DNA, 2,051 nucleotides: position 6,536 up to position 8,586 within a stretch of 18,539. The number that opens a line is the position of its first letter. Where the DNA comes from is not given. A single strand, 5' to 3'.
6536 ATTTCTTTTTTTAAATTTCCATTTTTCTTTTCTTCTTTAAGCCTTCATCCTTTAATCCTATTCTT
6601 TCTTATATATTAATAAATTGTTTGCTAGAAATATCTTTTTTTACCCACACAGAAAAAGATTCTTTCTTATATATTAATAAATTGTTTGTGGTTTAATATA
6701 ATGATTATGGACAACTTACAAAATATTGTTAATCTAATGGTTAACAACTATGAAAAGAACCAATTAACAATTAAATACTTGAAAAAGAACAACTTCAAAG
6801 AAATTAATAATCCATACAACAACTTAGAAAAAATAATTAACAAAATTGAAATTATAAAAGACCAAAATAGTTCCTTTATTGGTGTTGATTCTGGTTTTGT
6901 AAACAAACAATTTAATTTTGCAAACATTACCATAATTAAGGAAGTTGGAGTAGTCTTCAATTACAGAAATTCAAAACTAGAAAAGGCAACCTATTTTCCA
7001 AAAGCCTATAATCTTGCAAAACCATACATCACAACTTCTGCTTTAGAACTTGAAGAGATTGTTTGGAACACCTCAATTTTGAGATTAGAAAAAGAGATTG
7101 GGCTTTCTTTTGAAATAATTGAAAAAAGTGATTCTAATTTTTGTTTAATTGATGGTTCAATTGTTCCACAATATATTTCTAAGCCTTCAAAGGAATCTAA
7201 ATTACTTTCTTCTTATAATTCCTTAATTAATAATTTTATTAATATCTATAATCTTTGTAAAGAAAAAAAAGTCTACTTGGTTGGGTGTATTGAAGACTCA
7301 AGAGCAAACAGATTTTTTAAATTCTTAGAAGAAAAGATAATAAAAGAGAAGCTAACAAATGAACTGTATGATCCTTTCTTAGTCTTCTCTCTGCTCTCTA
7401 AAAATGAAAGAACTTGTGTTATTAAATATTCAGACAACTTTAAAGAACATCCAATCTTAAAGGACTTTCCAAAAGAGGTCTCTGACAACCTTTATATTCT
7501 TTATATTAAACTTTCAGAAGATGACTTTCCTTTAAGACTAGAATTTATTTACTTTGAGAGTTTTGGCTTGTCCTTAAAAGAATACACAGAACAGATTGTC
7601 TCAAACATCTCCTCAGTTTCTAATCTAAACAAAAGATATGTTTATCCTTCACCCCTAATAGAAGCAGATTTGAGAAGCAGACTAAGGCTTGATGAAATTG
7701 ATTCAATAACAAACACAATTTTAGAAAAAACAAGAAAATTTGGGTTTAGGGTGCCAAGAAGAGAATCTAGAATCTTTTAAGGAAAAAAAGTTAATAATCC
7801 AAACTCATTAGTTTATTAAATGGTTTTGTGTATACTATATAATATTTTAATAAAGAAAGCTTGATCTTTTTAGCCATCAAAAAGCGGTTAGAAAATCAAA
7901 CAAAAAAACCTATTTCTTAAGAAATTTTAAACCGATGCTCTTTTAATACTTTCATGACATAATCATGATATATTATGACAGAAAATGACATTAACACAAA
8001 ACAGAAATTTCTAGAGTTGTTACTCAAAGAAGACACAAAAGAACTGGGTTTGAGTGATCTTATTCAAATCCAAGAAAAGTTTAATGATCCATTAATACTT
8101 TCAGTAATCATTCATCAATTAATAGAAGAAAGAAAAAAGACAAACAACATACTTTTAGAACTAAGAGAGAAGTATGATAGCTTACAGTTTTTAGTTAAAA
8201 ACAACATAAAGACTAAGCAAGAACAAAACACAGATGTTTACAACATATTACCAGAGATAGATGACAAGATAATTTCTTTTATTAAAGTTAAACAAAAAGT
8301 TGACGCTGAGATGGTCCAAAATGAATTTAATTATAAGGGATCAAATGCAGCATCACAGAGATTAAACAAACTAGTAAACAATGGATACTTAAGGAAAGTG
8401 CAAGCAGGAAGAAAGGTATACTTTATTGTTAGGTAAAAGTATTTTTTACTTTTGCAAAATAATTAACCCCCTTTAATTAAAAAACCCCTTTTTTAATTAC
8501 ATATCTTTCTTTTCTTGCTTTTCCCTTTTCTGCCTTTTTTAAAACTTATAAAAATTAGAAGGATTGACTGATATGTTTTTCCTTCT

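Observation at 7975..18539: Candidate co-directional surface-apparatus locus: regulator, small membrane protein, giant protein and pilin-like protein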

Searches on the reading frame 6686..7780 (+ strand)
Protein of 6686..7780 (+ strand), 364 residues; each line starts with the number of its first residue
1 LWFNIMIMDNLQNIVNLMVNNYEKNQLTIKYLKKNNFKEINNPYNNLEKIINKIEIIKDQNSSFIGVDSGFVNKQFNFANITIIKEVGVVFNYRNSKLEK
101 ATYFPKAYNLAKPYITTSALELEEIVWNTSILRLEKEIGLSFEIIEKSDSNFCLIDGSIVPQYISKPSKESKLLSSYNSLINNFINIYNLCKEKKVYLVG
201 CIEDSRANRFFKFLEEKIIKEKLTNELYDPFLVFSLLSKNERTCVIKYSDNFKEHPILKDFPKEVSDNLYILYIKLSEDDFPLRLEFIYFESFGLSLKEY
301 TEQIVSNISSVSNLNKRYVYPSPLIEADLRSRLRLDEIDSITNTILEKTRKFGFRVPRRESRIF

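Call 10: search_protein_families(library=pfam, proteins=[window:6686-7780:+], max_evalue=0.1)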
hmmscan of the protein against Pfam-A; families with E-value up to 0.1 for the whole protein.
window:6686-7780:+ (364 aa): 1 family
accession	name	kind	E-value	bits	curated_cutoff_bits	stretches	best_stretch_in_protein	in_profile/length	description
PF09376.16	NurA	-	5.7e-07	29.7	21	1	64-328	3-249/254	NurA domain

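Call 11: search_protein_families(library=ncbifam, proteins=[window:6686-7780:+], max_evalue=0.1)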
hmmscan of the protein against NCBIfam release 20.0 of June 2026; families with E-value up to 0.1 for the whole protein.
window:6686-7780:+ (364 aa): 0 families

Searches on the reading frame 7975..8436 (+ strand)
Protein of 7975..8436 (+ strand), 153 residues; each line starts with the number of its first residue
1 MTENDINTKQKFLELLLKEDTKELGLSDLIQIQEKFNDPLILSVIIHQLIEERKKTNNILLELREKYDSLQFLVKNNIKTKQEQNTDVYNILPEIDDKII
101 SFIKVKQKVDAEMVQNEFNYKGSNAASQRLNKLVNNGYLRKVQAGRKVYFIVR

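Call 10: search_protein_families(library=pfam, proteins=[window:7975-8436:+], max_evalue=0.1)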
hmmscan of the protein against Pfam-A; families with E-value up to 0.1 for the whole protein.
window:7975-8436:+ (153 aa): 2 families
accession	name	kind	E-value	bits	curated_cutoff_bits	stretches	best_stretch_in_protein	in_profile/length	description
PF21248.3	SoFic-like_C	-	0.00095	19.8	27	1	124-151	45-72/76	Protein adenylyltransferase SoFic-like, C-terminal domain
PF22980.2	Myb_DNA-bind_8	-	0.072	12.9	27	0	106-133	17-44/50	Myb-like DNA-binding domain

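Call 11: search_protein_families(library=ncbifam, proteins=[window:7975-8436:+], max_evalue=0.1)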
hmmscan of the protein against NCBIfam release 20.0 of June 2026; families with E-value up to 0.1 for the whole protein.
window:7975-8436:+ (153 aa): 1 family
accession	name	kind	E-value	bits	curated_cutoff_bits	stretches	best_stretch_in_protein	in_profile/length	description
NF033788.1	HTH_metalloreg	subfamily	0.047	13.5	55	0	99-150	16-66/77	metalloregulator ArsR/SmtB family transcription factor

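Call 31: search_solved_structures(query=window:7975-8436:+, max_evalue=1)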
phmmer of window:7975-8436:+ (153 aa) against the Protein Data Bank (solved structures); distinct sequences matched with E-value up to 1: 2.
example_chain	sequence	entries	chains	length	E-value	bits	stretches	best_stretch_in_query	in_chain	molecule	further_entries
1v96_A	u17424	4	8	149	0.14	15.6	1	55-117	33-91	hypothetical protein PH0500 | Ribonuclease VapC4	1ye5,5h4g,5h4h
2nb1_A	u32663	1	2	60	0.66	13.5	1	53-89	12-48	Tumor protein 63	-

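Call 42: search_solved_structures(query=A2, max_evalue=1, show_alignments=2)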
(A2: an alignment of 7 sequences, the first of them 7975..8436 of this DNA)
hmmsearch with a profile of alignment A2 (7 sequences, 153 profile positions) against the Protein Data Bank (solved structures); distinct sequences matched with E-value up to 1: 4.
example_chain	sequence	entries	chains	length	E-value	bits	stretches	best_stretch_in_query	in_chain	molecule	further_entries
7fby_A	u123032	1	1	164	0.41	14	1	92-144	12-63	Transcriptional regulatory protein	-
9w4v_A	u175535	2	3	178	0.47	13.8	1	92-144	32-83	Uncharacterized HTH-type transcriptional regulator PH0140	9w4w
9evt_a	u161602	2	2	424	0.48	13.8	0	46-71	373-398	Small ribosomal subunit protein mS35 mitochondrial conserved domain-containing protein | mS35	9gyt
9evs_a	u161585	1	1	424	0.6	13.5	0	46-71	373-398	mS35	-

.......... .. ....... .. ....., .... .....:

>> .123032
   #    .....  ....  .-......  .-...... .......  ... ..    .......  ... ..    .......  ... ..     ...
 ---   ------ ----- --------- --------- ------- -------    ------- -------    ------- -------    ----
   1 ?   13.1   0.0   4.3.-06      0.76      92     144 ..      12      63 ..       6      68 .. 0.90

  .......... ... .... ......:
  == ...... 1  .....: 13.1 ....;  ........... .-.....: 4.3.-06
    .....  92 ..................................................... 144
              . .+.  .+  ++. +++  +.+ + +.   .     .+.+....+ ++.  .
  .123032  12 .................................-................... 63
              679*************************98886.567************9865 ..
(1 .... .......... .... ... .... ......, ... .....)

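Call 97: search_protein_families(library=phrogs, proteins=[window:7975-8436:+], max_evalue=0.01)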
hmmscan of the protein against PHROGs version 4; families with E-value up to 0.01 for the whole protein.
window:7975-8436:+ (153 aa): 2 families
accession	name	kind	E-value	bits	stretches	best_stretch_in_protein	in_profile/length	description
phrog_2440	-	transcription regulation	0.00047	21.1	1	94-151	28-87/126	transcriptional regulator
phrog_9996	-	unknown function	0.0016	19.5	1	94-151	5-68/196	-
